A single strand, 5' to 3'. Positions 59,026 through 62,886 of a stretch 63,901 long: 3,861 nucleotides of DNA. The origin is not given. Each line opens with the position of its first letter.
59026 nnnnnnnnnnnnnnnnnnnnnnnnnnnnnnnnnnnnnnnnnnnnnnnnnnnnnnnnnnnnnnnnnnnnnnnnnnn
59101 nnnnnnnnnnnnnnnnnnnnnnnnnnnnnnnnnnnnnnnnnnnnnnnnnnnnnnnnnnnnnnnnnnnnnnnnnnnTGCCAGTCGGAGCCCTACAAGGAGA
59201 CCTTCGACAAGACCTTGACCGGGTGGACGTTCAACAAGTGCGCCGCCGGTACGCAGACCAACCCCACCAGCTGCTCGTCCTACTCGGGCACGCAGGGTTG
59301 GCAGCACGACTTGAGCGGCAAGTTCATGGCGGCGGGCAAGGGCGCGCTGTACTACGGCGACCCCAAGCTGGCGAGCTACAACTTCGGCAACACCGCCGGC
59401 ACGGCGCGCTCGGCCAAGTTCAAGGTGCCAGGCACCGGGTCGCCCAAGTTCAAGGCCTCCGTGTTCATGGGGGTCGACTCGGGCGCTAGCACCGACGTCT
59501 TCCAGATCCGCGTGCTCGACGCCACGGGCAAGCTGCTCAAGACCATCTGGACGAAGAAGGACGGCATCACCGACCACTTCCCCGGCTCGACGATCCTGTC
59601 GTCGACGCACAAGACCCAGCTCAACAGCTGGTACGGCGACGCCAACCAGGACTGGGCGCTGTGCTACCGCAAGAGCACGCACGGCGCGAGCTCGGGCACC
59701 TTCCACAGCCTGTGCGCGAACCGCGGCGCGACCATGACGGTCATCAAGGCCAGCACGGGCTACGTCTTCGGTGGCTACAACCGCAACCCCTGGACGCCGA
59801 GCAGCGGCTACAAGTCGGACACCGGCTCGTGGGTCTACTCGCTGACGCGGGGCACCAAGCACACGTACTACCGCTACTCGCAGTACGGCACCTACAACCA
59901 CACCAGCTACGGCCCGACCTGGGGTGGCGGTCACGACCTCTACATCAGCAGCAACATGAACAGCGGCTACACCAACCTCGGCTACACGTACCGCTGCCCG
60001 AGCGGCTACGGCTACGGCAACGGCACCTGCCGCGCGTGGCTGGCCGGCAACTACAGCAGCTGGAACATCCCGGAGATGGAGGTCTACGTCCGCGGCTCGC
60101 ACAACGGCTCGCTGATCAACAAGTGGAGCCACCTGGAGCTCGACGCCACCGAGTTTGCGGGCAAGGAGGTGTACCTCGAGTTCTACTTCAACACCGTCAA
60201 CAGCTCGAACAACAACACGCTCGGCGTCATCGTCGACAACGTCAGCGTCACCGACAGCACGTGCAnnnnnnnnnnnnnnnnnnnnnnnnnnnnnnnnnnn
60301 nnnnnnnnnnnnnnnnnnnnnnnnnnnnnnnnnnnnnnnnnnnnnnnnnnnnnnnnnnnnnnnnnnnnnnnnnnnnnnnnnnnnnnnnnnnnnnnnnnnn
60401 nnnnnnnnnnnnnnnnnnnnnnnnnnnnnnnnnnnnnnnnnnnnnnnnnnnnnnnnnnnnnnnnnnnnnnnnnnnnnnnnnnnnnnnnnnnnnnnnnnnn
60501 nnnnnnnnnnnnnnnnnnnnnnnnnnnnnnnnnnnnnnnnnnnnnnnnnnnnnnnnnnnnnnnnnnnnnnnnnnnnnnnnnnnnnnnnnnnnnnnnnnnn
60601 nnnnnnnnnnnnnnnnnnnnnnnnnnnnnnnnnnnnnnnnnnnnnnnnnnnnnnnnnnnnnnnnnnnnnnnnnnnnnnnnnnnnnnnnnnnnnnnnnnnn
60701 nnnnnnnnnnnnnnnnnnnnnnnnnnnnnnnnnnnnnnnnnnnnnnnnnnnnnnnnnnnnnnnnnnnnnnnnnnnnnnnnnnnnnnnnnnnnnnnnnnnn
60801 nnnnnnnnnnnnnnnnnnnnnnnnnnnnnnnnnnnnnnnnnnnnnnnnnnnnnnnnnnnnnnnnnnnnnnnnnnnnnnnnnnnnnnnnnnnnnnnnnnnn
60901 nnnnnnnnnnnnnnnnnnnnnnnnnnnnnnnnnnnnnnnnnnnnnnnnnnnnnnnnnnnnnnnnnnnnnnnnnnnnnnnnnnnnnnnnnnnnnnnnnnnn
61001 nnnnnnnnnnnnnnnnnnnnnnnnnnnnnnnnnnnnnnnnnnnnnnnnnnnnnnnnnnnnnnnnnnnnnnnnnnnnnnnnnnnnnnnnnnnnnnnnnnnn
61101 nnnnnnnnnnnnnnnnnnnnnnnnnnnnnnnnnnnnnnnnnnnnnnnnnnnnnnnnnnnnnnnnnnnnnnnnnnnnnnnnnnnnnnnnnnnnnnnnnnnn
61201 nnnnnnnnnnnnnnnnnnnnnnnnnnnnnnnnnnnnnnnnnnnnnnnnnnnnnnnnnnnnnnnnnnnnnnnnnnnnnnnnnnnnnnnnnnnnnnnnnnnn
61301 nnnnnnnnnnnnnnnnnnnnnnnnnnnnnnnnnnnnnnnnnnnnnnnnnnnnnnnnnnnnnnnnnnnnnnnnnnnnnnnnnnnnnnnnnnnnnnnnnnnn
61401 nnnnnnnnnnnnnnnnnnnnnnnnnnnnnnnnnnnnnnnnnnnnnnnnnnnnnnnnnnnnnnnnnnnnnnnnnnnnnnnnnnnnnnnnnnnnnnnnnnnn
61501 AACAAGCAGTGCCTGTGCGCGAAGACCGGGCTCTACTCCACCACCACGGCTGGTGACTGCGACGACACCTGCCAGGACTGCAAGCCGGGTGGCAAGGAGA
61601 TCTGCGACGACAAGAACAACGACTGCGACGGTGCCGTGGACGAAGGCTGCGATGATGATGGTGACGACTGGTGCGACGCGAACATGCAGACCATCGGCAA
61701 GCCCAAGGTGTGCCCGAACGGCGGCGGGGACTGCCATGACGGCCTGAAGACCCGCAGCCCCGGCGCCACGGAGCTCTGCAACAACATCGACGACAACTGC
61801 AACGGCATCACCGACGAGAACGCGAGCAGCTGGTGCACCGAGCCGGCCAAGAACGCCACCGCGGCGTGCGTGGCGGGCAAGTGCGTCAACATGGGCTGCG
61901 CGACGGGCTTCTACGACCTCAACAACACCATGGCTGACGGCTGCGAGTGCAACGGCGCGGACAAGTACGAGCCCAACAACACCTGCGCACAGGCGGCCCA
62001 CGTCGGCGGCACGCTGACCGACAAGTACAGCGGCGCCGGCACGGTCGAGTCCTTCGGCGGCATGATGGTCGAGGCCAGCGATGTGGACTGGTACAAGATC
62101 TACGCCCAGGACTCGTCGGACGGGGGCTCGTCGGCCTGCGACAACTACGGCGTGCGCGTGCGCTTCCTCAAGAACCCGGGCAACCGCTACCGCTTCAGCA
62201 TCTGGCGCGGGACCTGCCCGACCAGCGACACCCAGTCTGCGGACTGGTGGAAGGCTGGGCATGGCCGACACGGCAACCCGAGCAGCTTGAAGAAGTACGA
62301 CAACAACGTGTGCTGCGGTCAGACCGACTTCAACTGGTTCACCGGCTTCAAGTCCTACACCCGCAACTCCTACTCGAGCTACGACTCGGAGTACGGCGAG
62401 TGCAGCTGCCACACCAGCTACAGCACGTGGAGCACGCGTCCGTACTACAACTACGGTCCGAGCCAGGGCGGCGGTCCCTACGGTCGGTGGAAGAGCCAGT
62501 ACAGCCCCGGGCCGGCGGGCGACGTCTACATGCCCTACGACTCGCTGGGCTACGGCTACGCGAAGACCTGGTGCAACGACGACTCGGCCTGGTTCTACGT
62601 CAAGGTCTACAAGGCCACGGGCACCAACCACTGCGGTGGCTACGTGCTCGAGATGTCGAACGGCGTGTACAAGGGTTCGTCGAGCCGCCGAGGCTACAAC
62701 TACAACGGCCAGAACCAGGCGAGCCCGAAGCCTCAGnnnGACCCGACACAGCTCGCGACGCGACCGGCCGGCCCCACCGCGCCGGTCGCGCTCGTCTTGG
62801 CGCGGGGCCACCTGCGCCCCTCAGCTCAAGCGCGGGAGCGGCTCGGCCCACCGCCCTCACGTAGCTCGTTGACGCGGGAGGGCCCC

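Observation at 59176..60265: A second TLDc copy is also nested, this time inside a jelly-roll (MAM-like) domain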

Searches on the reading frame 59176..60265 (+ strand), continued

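Call 71: search_protein_families(library=pfam, proteins=[P0176], max_evalue=0.001)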
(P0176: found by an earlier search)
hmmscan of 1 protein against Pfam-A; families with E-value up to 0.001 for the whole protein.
P0176 (2157 aa): 6 families
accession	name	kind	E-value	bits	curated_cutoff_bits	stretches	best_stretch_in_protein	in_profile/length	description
PF13385.13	Laminin_G_3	-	5.8e-24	85.4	27.6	1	1057-1205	3-150/151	Concanavalin A-like lectin/glucanases superfamily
PF07534.22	TLD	-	5e-21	75.8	24.5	1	50-206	29-169/170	TLDc domain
PF16403.11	Bact_surface_Ig-like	-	3e-15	56.5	27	1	523-591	1-71/71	Bacterial surface protein, Ig-like domain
PF18962.6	Por_Secre_tail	-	1.1e-08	35.7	27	1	2082-2149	1-69/75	Secretion system C-terminal sorting domain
PF22841.2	CATSPERE_NTD1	-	1.4e-06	28.7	27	0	1711-1740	48-77/89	CATSPERE first N-terminal domain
PF06832.18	BiPBP_C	-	0.0003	21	26.8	0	1288-1334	31-79/90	Penicillin-Binding Protein C-terminus Family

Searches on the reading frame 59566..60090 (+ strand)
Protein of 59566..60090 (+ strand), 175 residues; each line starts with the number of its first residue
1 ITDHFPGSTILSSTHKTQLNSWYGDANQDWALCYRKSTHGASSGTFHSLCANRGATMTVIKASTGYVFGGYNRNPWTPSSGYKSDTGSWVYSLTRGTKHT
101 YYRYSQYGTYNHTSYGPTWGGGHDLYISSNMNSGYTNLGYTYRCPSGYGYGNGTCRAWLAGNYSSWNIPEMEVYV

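Call 4: search_protein_families(library=pfam, proteins=[window:59566-60090:+], max_evalue=1)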
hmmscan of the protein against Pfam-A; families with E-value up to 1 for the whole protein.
window:59566-60090:+ (175 aa): 3 families
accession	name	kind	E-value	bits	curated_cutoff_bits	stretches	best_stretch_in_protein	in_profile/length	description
PF07534.22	TLD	-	2.7e-23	83.2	24.5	1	8-174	5-167/170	TLDc domain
PF13418.12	Kelch_4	-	0.026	14.9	21.6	1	53-74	3-24/49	Galactose oxidase, central domain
PF04321.23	RmlD_sub_bind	-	0.061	12.8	27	1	46-79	85-116/287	RmlD substrate binding domain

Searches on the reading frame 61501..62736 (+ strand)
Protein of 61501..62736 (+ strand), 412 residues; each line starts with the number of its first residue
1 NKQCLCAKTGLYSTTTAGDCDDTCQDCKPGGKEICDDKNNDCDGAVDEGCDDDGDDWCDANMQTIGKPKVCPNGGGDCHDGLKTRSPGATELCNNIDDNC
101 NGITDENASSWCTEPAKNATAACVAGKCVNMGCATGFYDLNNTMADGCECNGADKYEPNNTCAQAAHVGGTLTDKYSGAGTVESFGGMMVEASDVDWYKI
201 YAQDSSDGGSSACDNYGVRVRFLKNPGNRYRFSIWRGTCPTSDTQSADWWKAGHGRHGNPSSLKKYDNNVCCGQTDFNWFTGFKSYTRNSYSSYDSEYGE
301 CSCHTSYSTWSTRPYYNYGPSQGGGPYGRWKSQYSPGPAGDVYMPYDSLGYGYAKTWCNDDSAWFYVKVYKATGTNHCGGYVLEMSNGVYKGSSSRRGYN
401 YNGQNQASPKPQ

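Call 61: search_protein_families(library=pfam, proteins=[window:61501-62736:+], max_evalue=0.01)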
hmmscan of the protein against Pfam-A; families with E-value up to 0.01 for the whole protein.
window:61501-62736:+ (412 aa): 1 family
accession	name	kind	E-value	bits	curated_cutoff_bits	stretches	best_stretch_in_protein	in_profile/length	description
PF11617.13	Cu-binding_MopE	-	4.6e-10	40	27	2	77-106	1-30/30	Putative metal-binding motif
